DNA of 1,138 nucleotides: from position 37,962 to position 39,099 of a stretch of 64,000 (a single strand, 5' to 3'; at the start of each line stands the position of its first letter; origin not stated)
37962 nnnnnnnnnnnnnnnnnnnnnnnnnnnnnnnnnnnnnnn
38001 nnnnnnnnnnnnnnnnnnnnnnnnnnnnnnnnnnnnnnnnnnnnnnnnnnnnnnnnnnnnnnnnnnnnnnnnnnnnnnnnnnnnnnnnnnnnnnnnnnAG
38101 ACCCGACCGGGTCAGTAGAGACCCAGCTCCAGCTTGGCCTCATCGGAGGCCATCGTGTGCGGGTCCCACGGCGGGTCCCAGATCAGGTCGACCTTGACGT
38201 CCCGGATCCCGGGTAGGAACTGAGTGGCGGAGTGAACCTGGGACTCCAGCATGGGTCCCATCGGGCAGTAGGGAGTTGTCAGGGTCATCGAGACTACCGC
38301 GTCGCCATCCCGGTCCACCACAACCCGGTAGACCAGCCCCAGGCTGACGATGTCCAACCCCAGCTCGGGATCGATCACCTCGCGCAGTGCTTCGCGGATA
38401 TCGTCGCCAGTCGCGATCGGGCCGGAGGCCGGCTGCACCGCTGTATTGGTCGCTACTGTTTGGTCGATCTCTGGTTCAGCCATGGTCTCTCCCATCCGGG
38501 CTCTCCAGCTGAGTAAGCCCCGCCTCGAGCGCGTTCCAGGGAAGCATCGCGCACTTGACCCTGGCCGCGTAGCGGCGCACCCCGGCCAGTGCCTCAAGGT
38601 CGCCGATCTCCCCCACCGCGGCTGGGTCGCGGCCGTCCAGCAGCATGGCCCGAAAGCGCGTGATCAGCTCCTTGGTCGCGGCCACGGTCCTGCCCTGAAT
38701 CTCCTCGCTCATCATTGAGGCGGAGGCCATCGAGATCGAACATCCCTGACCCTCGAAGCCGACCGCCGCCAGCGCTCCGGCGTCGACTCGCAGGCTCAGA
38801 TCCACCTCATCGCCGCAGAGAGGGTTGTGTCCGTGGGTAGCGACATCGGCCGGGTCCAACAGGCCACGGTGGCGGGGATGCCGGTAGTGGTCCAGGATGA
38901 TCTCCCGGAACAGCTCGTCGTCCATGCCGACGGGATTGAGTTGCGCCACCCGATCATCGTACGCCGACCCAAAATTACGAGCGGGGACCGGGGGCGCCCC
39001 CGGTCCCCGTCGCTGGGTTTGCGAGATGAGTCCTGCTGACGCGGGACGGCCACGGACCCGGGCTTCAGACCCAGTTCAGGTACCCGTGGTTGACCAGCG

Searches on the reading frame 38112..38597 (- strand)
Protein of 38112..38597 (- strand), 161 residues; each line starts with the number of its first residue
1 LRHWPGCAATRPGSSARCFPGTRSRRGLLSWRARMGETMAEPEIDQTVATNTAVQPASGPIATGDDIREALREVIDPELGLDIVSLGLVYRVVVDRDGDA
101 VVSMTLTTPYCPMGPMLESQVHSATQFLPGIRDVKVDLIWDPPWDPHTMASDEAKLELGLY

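Call 6: search_protein_families(library=pfam, proteins=[window:38112-38597:-])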
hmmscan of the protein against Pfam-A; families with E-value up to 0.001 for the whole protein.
window:38112-38597:- (161 aa): 1 family
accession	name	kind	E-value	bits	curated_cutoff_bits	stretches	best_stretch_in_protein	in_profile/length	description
PF01883.24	FeS_assembly_P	-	4.2e-20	72.2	23.5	1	65-137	2-72/73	Iron-sulfur cluster assembly protein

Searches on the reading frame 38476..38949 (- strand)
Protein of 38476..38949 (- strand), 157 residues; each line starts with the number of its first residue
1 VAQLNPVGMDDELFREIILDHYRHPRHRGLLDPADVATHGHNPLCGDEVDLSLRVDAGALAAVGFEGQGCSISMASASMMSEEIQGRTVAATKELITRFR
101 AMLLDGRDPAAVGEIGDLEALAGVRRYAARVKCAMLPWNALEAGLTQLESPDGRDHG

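Call 6: search_protein_families(library=pfam, proteins=[window:38476-38949:-])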
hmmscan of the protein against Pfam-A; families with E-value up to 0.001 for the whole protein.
window:38476-38949:- (157 aa): 1 family
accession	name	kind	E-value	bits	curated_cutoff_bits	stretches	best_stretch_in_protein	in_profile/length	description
PF01592.21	NifU_N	-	1.9e-23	83.4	22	1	15-133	3-126/127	NifU-like N terminal domain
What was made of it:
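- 38476..38949 (-): sufU (NifU_N), followed by the overlapping sufT (38112..38495). Pfam E = 1.9e-23 (call 6).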

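Call 7: find_encoding_contigs(protein=window:38476-38949:-, flank=6000, max_places=6)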
Protein window:38476-38949:- (157 aa): no gene with exactly this product is on record in the collection.

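Call 8: find_encoding_contigs(protein=window:38476-38925:-, flank=6000, max_places=6)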
Protein window:38476-38925:- (149 aa): 3 contigs read that carry it; 3 places shown.
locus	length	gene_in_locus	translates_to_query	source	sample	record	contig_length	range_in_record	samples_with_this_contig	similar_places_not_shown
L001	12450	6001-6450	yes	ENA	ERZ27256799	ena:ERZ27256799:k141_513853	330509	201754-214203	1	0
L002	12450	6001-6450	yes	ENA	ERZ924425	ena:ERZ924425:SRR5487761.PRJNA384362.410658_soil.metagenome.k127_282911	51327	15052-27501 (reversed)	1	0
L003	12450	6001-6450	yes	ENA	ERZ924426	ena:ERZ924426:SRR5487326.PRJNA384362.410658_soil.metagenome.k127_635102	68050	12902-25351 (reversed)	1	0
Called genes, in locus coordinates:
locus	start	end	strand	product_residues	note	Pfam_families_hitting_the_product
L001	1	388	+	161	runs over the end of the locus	PF02082:Rrf2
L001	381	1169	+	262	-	PF02463:SMC_N (faint), PF00005:ABC_tran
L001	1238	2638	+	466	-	PF19295:SufBD_N, PF01458:SUFBD_core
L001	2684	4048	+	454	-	PF01458:SUFBD_core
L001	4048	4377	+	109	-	PF00355:Rieske, PF13806:Rieske_2, PF22543:Rieske_4 (faint)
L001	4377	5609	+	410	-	PF00266:Aminotran_5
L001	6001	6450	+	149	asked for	PF01592:NifU_N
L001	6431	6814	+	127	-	PF01883:FeS_assembly_P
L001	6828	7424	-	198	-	PF02632:BioY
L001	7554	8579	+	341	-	PF00005:ABC_tran, PF13304:AAA_21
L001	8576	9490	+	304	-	PF12679:ABC2_membrane_2 (weak), PF12730:ABC2_membrane_4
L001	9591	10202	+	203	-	PF02527:GidB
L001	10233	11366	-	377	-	PF01979:Amidohydro_1, PF07969:Amidohydro_3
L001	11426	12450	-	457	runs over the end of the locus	PF01979:Amidohydro_1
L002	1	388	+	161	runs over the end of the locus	PF02082:Rrf2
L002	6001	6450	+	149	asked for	PF01592:NifU_N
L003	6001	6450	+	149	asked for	PF01592:NifU_N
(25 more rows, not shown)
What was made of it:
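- Checked: The minus-strand order is rrf2-sufC-sufB-sufD-Rieske-sufS-[gap]-sufU-sufT (Pfam, call 6; gene calls on identical contigs, call 8). Gene callers used ATG 38925, which gives 391 bp (call 8).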

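Call 55: find_homologous_proteins(query=window:38476-38949:-, max_evalue=1e-30)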
Query window:38476-38949:- (157 aa): 4083 proteins with E <= 1e-30 among 8000 candidates; the best 120 are listed.
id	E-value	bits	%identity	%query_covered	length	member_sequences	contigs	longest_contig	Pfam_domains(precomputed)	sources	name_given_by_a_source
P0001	1.3e-98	345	99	100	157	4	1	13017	PF01592.22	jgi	-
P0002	2.8e-82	292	83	98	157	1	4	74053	PF01592.22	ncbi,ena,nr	ncbi:MAG TPA: SUF system NifU family Fe-S cluster assembly protein [Candidatus Dormibacteraeota bact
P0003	5.1e-82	291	83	98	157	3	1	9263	PF01592.22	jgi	jgi:nitrogen fixation NifU-like protein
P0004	6.4e-82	291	82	98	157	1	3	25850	PF01592.22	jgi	-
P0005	2.1e-80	286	82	98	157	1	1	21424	PF01592.22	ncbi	ncbi:MAG TPA: SUF system NifU family Fe-S cluster assembly protein [Candidatus Dormibacteraeota bact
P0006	2.9e-80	285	81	99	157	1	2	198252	PF01592.22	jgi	jgi:nitrogen fixation NifU-like protein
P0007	5.6e-80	284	83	98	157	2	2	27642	PF01592.22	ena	-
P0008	7.9e-80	284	82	98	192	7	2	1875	PF01592.22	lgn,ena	-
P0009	9.3e-80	284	82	98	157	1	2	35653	PF01592.22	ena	-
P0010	1.2e-79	283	80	98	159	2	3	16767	PF01592.22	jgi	-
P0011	1.2e-79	283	81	99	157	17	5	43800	PF01592.22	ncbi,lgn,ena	-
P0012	1.4e-79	283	82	98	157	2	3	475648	PF01592.22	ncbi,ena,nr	ncbi:MAG TPA: SUF system NifU family Fe-S cluster assembly protein [Candidatus Micrarchaeaceae archa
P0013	1.7e-79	283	82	98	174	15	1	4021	PF01592.22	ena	-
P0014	5.1e-79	281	83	98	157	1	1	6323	PF01592.22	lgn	-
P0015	5.4e-78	278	81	98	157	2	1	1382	PF01592.22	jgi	jgi:nitrogen fixation protein NifU and related proteins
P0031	1.7e-64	234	73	90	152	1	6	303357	PF01592.22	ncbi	ncbi:MAG: Fe-S cluster assembly sulfur transfer protein SufU [Candidatus Dormibacteria bacterium]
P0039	8.6e-63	229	68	96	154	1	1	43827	PF01592.22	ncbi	-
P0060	3.2e-60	220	65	97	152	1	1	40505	PF01592.22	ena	-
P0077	1.6e-58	215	64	92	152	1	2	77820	PF01592.22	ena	-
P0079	9.5e-57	209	66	87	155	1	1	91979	PF01592.22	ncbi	-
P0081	2.3e-56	208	66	93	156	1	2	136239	PF01592.22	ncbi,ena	-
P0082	1.5e-55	205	64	89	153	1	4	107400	PF01592.22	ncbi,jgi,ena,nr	ncbi:MAG TPA: SUF system NifU family Fe-S cluster assembly protein [Candidatus Micrarchaeia archaeon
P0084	5.4e-54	200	60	97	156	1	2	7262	PF01592.22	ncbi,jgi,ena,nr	ncbi:MAG TPA: SUF system NifU family Fe-S cluster assembly protein [Candidatus Dormibacteraeota bact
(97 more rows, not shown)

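Call 56: find_encoding_contigs(protein=P0031, flank=3000, max_places=2)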
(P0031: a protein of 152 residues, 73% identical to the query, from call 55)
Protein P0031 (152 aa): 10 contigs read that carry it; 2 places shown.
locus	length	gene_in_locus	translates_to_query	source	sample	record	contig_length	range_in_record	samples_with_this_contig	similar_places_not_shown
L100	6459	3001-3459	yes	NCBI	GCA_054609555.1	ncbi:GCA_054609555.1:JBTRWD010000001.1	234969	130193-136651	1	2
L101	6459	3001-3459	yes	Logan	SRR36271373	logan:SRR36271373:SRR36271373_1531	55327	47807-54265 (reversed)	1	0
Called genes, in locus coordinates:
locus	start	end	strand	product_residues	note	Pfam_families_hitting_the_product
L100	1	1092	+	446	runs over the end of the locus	PF01458:SUFBD_core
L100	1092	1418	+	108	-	PF00355:Rieske, PF13806:Rieske_2, PF22543:Rieske_4 (weak)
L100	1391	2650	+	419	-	PF00266:Aminotran_5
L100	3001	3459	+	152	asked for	PF01592:NifU_N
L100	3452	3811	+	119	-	PF01883:FeS_assembly_P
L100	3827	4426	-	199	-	PF02632:BioY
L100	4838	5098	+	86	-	-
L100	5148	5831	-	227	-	-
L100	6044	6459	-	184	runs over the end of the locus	PF00583:Acetyltransf_1 (weak)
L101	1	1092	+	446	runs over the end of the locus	PF01458:SUFBD_core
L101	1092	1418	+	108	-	PF00355:Rieske, PF13806:Rieske_2, PF22543:Rieske_4 (weak)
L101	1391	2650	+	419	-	PF00266:Aminotran_5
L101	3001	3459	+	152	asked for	PF01592:NifU_N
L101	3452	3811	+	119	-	PF01883:FeS_assembly_P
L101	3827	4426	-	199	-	PF02632:BioY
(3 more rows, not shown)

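Call 57: find_encoding_contigs(protein=P0039, flank=3000, max_places=2)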
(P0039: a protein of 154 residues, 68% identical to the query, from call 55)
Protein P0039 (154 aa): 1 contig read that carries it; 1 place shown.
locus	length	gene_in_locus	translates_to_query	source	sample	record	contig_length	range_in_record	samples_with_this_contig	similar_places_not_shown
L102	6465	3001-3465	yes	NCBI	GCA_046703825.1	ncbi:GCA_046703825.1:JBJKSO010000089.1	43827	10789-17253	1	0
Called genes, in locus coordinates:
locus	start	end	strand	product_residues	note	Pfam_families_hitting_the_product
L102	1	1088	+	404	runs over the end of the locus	PF01458:SUFBD_core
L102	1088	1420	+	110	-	PF00355:Rieske, PF13806:Rieske_2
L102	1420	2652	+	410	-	PF00266:Aminotran_5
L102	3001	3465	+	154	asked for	PF01592:NifU_N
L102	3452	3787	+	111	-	PF01883:FeS_assembly_P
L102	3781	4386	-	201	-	PF02632:BioY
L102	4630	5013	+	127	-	PF02527:GidB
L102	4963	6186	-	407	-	PF01979:Amidohydro_1, PF07969:Amidohydro_3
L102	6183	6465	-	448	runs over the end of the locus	PF01979:Amidohydro_1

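Call 58: find_encoding_contigs(protein=P0060, flank=3000, max_places=2)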
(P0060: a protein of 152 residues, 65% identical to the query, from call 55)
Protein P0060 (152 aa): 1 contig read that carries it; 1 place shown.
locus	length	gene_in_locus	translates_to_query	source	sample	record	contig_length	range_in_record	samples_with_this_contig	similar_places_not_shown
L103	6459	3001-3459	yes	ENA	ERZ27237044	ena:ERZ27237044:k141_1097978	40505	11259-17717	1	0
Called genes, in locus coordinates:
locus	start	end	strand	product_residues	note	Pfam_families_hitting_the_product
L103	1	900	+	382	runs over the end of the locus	PF03721:UDPG_MGDP_dh_N, PF00984:UDPG_MGDP_dh, PF03720:UDPG_MGDP_dh_C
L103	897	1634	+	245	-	PF00535:Glycos_transf_2, PF13641:Glyco_tranf_2_3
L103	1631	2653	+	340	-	PF01370:Epimerase, PF04321:RmlD_sub_bind (faint), PF07993:NAD_binding_4 (faint), PF13460:NAD_binding_10, PF16363:GDP_Man_Dehyd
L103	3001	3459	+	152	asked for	PF01592:NifU_N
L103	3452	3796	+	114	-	PF01883:FeS_assembly_P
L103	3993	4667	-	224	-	PF01507:PAPS_reduct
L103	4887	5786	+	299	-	PF01507:PAPS_reduct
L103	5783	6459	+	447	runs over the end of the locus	PF00009:GTP_EFTU, PF01926:MMR_HSR1 (faint), PF22594:GTP-eEF1A_C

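Call 59: find_encoding_contigs(protein=P0081, flank=3000, max_places=2)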
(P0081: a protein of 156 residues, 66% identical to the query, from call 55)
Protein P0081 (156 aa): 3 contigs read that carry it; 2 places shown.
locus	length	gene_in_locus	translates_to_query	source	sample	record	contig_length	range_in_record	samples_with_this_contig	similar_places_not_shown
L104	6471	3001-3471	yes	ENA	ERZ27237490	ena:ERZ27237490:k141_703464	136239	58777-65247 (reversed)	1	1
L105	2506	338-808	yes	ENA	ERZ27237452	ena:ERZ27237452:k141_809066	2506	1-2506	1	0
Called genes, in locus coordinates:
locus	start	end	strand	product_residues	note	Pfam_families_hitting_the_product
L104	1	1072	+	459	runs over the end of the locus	PF01458:SUFBD_core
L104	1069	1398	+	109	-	PF00355:Rieske, PF13806:Rieske_2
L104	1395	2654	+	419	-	PF00155:Aminotran_1_2 (weak), PF00266:Aminotran_5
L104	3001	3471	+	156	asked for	PF01592:NifU_N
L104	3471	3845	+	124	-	PF01883:FeS_assembly_P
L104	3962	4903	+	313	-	PF01619:Pro_dh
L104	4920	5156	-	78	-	-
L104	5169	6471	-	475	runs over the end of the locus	PF00479:G6PD_N, PF02781:G6PD_C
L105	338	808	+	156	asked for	PF01592:NifU_N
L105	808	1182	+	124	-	PF01883:FeS_assembly_P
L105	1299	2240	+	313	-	PF01619:Pro_dh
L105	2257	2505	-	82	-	?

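Call 61: find_encoding_contigs(protein=P0082, flank=3000, max_places=2)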
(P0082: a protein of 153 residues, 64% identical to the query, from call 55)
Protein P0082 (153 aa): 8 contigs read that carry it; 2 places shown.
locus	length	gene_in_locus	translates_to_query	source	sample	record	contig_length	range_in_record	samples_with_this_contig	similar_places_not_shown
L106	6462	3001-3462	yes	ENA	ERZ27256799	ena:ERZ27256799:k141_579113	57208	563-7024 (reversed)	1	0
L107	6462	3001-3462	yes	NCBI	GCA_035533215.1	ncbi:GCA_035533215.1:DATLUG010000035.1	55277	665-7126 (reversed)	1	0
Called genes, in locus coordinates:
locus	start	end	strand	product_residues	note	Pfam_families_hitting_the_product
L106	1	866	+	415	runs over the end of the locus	PF00266:Aminotran_5, PF01041:DegT_DnrJ_EryC1 (weak), PF01053:Cys_Met_Meta_PP (weak)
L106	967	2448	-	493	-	PF04185:Phosphoesterase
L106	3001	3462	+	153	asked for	PF01592:NifU_N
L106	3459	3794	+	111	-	PF01883:FeS_assembly_P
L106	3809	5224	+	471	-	PF01546:Peptidase_M20, PF07687:M20_dimer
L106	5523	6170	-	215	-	PF03458:Gly_transporter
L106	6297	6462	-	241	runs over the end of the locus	?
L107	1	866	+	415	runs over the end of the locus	PF00266:Aminotran_5, PF01041:DegT_DnrJ_EryC1 (weak), PF01053:Cys_Met_Meta_PP (weak)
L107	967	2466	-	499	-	PF04185:Phosphoesterase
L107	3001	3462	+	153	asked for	PF01592:NifU_N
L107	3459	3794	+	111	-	PF01883:FeS_assembly_P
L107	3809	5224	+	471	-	PF01546:Peptidase_M20, PF07687:M20_dimer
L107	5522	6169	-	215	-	PF03458:Gly_transporter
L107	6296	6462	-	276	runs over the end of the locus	?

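Call 62: find_encoding_contigs(protein=P0084, flank=3000, max_places=2)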
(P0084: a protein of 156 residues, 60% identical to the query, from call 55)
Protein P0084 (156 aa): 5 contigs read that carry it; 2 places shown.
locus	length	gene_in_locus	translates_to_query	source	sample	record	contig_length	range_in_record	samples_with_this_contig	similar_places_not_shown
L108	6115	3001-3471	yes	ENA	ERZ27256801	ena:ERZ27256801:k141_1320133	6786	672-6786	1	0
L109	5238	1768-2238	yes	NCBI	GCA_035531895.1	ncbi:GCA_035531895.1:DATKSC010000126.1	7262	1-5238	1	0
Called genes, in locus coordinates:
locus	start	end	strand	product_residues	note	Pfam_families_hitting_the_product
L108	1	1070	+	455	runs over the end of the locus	PF01458:SUFBD_core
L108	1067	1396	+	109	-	PF00355:Rieske, PF13806:Rieske_2, PF22543:Rieske_4 (faint)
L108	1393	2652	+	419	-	PF00155:Aminotran_1_2 (weak), PF00266:Aminotran_5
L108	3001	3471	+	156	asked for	PF01592:NifU_N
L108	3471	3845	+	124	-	PF01883:FeS_assembly_P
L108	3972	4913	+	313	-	PF01619:Pro_dh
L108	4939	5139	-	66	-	-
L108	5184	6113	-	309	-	?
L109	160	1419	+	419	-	PF00155:Aminotran_1_2 (weak), PF00266:Aminotran_5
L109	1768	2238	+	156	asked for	PF01592:NifU_N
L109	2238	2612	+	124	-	PF01883:FeS_assembly_P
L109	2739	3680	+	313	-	PF01619:Pro_dh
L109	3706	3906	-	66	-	-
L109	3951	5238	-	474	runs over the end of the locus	PF00479:G6PD_N, PF02781:G6PD_C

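Call 63: find_encoding_contigs(protein=P0077, flank=3000, max_places=2)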
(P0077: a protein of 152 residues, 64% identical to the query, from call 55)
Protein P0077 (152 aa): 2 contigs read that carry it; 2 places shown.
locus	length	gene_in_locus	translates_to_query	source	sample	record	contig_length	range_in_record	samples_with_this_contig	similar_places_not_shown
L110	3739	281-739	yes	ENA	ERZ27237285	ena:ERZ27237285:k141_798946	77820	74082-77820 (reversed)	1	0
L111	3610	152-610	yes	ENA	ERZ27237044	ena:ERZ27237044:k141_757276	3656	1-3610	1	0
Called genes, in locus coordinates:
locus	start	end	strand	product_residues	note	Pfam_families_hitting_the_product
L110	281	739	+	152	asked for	PF01592:NifU_N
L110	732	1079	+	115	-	PF01883:FeS_assembly_P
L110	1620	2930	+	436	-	PF01637:ATPase_2 (weak), PF03008:DUF234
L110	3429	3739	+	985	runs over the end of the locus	PF04851:ResIII (weak), PF00176:SNF2-rel_dom, PF00271:Helicase_C, PF13307:Helicase_C_2 (faint)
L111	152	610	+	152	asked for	PF01592:NifU_N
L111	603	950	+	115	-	PF01883:FeS_assembly_P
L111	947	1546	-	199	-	PF02632:BioY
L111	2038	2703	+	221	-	PF02527:GidB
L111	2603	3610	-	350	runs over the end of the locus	?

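Call 64: find_encoding_contigs(protein=P0079, flank=3000, max_places=2)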
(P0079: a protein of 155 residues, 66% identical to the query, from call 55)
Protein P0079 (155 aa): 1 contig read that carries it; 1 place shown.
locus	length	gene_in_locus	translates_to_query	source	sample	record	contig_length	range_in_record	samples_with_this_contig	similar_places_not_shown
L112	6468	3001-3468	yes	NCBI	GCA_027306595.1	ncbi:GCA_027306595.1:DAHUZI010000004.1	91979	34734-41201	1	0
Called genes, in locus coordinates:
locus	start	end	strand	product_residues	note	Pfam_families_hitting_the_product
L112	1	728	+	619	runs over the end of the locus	PF14269:Arylsulfotran_2, PF05935:Arylsulfotrans (weak)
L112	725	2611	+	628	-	PF14269:Arylsulfotran_2, PF05935:Arylsulfotrans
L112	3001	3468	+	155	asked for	PF01592:NifU_N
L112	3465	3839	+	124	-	PF01883:FeS_assembly_P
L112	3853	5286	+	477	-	PF01546:Peptidase_M20, PF07687:M20_dimer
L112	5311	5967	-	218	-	PF03458:Gly_transporter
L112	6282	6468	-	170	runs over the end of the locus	PF03466:LysR_substrate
